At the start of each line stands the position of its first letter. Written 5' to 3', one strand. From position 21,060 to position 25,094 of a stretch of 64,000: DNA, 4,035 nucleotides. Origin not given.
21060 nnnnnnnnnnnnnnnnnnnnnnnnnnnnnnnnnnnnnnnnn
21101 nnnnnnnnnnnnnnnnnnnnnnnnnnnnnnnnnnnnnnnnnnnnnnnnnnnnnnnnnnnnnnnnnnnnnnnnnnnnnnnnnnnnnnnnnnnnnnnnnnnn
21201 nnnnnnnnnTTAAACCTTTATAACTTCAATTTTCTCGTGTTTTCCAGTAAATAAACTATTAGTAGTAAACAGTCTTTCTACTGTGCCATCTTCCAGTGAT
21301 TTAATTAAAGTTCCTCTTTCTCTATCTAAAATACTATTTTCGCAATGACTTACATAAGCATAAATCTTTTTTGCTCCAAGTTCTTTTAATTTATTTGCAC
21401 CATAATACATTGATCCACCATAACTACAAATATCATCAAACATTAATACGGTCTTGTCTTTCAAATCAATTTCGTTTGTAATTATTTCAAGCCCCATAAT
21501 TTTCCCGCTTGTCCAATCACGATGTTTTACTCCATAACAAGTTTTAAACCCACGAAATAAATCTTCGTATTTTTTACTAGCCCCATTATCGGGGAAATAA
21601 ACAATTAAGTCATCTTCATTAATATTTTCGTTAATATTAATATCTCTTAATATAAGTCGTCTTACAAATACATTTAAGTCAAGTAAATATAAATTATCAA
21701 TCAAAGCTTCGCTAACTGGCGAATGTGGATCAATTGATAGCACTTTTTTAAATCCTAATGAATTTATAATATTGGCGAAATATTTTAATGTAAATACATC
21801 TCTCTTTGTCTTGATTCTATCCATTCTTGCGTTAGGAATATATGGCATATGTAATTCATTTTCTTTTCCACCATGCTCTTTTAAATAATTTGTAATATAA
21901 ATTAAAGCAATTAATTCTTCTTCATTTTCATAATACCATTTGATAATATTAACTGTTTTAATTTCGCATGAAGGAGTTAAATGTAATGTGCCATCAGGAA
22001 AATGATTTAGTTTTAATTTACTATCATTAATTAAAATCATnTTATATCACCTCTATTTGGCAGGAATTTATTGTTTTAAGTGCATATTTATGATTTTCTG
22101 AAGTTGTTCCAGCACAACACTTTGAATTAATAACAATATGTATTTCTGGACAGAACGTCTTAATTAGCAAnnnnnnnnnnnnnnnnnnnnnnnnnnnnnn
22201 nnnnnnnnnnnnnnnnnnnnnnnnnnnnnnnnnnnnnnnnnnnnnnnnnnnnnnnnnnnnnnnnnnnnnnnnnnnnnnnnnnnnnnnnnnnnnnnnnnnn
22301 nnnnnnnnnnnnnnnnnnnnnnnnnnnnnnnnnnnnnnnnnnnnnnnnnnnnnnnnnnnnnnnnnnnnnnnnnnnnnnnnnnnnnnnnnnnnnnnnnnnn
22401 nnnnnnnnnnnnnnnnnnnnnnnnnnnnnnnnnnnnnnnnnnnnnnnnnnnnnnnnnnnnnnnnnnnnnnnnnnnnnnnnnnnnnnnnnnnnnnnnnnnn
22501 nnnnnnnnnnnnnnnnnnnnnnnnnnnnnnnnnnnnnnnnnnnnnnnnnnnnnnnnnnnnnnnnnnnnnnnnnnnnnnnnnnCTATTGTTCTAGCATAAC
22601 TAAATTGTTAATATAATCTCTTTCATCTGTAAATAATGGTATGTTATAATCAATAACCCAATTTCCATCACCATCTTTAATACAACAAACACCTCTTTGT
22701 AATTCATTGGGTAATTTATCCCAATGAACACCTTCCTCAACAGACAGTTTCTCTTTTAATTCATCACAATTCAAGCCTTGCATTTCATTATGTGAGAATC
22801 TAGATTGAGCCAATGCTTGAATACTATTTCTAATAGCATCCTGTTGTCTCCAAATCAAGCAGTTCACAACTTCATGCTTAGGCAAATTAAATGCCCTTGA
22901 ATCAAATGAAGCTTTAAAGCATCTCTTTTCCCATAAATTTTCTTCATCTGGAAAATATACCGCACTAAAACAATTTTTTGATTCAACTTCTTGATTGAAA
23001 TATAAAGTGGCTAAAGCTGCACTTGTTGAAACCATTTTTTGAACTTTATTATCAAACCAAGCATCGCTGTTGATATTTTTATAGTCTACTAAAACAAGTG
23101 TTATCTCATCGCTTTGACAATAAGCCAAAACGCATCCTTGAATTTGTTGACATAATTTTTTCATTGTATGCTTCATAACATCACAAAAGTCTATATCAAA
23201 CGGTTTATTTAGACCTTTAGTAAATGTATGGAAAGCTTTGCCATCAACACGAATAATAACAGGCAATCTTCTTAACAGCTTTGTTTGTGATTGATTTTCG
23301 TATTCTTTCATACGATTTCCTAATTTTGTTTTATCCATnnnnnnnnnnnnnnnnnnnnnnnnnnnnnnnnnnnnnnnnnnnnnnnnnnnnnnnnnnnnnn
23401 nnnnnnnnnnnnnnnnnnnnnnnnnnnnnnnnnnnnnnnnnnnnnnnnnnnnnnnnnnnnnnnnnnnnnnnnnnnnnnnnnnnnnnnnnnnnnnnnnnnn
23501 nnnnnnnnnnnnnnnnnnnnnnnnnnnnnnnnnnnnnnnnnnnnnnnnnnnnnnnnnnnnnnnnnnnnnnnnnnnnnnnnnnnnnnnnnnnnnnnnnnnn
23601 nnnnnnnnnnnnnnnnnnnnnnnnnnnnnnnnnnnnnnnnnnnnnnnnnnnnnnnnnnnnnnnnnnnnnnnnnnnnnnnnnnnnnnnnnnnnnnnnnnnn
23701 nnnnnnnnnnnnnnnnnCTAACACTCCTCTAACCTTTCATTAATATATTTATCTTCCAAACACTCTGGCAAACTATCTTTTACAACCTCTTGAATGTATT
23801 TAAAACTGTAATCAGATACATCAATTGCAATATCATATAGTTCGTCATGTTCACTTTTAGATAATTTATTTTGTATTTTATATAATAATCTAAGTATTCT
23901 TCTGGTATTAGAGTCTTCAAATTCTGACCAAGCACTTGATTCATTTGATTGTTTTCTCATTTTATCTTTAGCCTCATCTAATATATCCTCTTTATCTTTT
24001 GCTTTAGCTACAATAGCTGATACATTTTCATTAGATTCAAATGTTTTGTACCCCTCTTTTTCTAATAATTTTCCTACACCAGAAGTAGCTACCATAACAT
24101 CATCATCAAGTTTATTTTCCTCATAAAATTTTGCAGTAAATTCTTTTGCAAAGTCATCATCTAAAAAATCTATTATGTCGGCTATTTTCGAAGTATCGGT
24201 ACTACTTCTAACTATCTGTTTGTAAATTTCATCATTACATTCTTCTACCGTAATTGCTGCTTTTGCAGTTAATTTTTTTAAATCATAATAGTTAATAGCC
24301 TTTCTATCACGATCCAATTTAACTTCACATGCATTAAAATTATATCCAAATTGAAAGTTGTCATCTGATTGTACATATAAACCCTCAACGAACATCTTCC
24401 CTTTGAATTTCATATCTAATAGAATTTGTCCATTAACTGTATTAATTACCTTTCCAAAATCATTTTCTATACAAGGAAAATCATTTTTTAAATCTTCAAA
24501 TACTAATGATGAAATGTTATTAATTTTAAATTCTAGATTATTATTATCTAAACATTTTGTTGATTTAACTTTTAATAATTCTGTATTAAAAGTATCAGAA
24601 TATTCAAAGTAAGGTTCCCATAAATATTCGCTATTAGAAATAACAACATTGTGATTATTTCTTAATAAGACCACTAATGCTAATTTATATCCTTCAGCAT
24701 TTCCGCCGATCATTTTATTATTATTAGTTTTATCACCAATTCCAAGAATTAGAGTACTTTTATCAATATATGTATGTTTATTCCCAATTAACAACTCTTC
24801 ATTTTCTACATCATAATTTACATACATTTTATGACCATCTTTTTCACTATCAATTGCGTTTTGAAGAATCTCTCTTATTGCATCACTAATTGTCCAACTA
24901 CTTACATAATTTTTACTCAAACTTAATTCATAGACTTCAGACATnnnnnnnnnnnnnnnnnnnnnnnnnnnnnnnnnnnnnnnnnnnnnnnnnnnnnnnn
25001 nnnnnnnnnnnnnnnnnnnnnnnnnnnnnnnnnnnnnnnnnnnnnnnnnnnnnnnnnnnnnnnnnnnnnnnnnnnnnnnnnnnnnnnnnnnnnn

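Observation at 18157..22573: Contiguous NAD+ salvage/reconstitution island: NadE, HAD phosphatase, NADAR, NadV/Namat-like, Prs/Adps-like, PncA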

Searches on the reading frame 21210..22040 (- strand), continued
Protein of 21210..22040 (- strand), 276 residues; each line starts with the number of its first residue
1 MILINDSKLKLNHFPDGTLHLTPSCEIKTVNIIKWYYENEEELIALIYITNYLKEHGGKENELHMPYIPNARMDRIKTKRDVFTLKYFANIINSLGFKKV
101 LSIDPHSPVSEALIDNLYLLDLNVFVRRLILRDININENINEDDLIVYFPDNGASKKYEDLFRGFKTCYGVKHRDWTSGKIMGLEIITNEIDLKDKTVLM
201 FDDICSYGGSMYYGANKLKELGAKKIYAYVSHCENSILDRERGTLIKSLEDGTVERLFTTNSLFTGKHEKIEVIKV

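Call 49: find_encoding_contigs(protein=window:21210-22040:-, flank=4000, max_places=8)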
Protein window:21210-22040:- (276 aa): 16 contigs read that carry it; 8 places shown.
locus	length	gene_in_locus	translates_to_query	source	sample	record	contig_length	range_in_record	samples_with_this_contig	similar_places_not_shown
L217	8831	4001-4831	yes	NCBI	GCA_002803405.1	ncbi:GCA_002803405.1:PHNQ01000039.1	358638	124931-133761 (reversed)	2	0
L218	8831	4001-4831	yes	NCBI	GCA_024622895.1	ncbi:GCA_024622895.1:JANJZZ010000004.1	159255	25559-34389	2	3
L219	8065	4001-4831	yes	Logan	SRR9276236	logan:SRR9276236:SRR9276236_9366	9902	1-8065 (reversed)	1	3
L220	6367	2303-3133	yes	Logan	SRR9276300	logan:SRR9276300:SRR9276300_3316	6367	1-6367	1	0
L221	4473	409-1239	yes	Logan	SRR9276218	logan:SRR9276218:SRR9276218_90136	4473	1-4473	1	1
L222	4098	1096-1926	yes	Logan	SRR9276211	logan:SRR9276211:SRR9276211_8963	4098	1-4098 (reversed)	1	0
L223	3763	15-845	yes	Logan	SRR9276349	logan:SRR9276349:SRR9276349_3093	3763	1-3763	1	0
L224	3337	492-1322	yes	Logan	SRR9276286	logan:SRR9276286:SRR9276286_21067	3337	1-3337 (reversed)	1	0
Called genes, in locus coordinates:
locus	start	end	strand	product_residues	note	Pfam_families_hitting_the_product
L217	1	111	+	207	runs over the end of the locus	PF09643:YopX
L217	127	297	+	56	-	-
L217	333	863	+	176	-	-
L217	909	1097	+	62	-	-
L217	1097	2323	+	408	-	PF25856:MPN635_N (weak)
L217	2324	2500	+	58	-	-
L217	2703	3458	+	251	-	PF04446:Thg1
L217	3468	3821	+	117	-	PF00857:Isochorismatase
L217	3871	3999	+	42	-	-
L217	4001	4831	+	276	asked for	PF13793:Pribosyltran_N (faint), PF00156:Pribosyltran (weak)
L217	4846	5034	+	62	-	PF18127:NAMPT_N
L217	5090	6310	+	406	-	PF04095:NAPRTase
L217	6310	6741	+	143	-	PF08719:NADAR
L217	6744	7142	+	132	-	-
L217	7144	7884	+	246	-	PF02540:NAD_synthase, PF03054:tRNA_Me_trans (faint)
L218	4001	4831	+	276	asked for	PF13793:Pribosyltran_N (faint), PF00156:Pribosyltran (weak)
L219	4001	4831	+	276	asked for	PF13793:Pribosyltran_N (faint), PF00156:Pribosyltran (weak)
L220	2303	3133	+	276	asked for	PF13793:Pribosyltran_N (faint), PF00156:Pribosyltran (weak)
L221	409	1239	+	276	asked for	PF13793:Pribosyltran_N (faint), PF00156:Pribosyltran (weak)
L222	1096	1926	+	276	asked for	PF13793:Pribosyltran_N (faint), PF00156:Pribosyltran (weak)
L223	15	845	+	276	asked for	PF13793:Pribosyltran_N (faint), PF00156:Pribosyltran (weak)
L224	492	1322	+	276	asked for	PF13793:Pribosyltran_N (faint), PF00156:Pribosyltran (weak)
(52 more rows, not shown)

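Call 64: search_protein_families(library=phrogs, proteins=[window:21210-22040:-], max_evalue=0.001)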
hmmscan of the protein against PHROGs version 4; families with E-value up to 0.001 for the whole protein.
window:21210-22040:- (276 aa): 3 families
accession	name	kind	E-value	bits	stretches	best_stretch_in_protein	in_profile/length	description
phrog_619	-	other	7.8e-64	216.5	1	5-270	11-269/282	ribose-phosphate pyrophosphokinase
phrog_12872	-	other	1.3e-19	71.3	1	63-216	76-228/547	nicotinamide phosphoribosyl transferase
phrog_16932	-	unknown function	0.00084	19.3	0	183-240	339-396/480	-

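Call 71: find_related_loci(query=L002:7963-9561:+, collection=viral_contigs, flank=7000)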
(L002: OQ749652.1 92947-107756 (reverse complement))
Query L002:7963-9561:+ (532 aa) in viral_contigs; peptide patterns used: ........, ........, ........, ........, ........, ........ (x = any residue, [..] = any of these).
12 stretches matched a pattern; 12 encode a relative of the query (tblastn E <= 1e-3); 11 distinct loci.
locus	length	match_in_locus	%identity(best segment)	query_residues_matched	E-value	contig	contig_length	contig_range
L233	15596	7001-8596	96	1-532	0e+0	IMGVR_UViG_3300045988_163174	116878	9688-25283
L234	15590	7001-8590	95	1-530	0e+0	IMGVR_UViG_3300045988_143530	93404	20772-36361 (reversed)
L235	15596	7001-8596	94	1-532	0e+0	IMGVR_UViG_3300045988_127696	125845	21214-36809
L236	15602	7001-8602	83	1-532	0e+0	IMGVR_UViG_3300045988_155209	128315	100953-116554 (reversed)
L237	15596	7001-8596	96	1-532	0e+0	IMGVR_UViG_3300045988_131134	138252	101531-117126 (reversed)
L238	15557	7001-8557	69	7-521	0e+0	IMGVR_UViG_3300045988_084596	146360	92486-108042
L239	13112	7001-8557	68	7-521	0e+0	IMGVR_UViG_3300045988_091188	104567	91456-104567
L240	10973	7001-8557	69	7-521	0e+0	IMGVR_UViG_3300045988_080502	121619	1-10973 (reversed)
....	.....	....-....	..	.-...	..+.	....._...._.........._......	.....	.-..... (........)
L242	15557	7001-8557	68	7-521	0e+0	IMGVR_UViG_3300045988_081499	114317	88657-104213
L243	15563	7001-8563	65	7-521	0e+0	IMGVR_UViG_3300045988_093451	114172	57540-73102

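Call 73: find_related_loci(query=A1, collection=viral_contigs, flank=7000)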
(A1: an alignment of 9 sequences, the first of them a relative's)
Query A1 (478 aa) in viral_contigs; peptide patterns used: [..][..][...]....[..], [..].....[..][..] (x = any residue, [..] = any of these).
600 stretches matched a pattern (row limit reached: there are more); 570 encode a relative of the query (tblastn E <= 1e-3); the best 80 are kept; 80 distinct loci.
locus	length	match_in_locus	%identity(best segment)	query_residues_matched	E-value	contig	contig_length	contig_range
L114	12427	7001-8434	100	1-478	0e+0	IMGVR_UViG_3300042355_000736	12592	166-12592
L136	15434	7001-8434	100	1-478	0e+0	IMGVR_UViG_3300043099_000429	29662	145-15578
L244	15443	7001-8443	71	1-478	0e+0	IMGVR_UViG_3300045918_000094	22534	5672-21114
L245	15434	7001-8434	57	1-477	1e-176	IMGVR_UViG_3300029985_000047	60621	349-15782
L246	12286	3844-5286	56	1-477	2e-176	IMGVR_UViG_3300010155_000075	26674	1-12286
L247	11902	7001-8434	57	1-477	5e-175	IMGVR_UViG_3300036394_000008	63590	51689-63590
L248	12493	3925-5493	54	1-477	5e-173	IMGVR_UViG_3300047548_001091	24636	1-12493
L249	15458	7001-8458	56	1-477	4e-171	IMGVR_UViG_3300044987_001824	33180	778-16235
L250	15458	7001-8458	56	1-477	4e-171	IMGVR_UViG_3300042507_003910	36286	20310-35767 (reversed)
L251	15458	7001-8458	54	1-477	3e-170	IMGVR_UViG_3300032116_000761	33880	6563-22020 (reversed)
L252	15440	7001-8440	56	1-477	5e-170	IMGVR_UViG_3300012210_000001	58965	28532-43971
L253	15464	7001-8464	57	1-478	3e-169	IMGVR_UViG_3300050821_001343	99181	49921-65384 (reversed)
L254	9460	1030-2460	56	1-477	5e-169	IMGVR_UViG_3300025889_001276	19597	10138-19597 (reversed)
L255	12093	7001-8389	57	1-462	5e-169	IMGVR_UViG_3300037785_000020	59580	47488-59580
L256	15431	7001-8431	56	1-477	6e-169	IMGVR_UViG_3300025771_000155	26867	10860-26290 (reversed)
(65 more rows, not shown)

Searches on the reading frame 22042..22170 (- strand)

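Call 3: search_protein_families(library=pfam, proteins=[window:22042-22170:-], max_evalue=0.01)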
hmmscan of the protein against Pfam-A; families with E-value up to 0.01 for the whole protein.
window:22042-22170:- (42 aa): 1 family
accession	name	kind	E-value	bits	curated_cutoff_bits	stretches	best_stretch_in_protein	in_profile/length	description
PF00857.26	Isochorismatase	-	0.0038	17.8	27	1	10-42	139-171/175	Isochorismatase domain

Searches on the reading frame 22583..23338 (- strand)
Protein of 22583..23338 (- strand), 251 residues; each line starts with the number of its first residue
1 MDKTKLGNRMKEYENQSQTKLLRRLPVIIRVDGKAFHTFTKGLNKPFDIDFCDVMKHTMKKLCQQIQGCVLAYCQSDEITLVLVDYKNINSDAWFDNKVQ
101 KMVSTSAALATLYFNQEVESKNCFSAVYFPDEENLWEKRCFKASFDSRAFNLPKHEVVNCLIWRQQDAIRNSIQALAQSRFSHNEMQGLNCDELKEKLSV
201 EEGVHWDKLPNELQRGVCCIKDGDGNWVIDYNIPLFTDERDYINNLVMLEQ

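Call 3: search_protein_families(library=pfam, proteins=[window:22583-23338:-], max_evalue=0.01)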
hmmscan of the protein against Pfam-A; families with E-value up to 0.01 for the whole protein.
window:22583-23338:- (251 aa): 1 family
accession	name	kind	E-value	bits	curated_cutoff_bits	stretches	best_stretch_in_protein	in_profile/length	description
PF04446.17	Thg1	-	3.8e-32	111.4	29.2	1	8-153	2-130/130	tRNAHis guanylyltransferase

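Call 64: search_protein_families(library=phrogs, proteins=[window:22583-23338:-], max_evalue=0.001)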
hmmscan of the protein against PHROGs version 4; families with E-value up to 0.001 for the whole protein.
window:22583-23338:- (251 aa): 1 family
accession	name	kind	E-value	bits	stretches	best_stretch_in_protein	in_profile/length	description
phrog_4717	-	DNA, RNA and nucleotide metabolism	8.7e-87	291.9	1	3-249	2-241/250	tRNA-His guanylyltransferase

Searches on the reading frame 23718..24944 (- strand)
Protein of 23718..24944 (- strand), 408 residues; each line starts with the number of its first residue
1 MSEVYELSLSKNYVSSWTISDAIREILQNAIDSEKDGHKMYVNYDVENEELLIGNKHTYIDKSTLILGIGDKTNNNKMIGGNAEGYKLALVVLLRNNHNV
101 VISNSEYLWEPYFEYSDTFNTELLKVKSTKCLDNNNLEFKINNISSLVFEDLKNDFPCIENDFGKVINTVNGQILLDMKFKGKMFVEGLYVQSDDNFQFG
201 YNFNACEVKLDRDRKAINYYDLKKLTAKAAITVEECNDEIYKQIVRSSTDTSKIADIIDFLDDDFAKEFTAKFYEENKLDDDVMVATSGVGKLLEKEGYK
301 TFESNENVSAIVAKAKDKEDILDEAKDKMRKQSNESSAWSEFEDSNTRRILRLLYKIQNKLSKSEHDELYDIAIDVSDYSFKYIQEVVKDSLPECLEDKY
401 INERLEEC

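Call 64: search_protein_families(library=phrogs, proteins=[window:23718-24944:-], max_evalue=0.001)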
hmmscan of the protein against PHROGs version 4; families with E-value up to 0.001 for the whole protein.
window:23718-24944:- (408 aa): 1 family
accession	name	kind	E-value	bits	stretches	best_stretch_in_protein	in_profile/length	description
phrog_6077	-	unknown function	1.5e-61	209.6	1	3-356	2-351/366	-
